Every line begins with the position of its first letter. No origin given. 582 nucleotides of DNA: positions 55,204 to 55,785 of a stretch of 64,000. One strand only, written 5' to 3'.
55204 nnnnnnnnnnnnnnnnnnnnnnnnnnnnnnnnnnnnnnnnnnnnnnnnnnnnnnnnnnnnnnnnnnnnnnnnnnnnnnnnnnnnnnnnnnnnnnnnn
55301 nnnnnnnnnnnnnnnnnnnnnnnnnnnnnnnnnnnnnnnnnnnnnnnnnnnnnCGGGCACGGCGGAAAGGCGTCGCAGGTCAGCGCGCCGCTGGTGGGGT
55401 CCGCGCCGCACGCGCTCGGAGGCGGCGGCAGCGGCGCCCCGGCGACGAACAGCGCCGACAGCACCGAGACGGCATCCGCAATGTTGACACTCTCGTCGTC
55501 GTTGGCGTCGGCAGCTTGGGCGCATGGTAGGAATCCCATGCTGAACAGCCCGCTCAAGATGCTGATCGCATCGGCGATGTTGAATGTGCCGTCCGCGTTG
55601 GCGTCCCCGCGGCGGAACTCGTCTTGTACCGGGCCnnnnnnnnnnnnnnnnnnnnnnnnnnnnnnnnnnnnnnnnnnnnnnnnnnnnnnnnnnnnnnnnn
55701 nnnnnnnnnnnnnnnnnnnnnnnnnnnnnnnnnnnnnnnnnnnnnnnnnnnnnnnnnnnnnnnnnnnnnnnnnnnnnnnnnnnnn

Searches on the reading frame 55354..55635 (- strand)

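Call 8: search_protein_families(library=pfam, proteins=[window:55354-55635:-], max_evalue=10)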
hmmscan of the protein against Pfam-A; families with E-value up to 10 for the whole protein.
seq(94 aa): 1 family
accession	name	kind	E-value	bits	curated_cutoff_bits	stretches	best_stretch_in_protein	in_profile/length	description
PF00404.24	Dockerin_1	-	0.0028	18.3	22.9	2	41-58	35-52/57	Dockerin type I domain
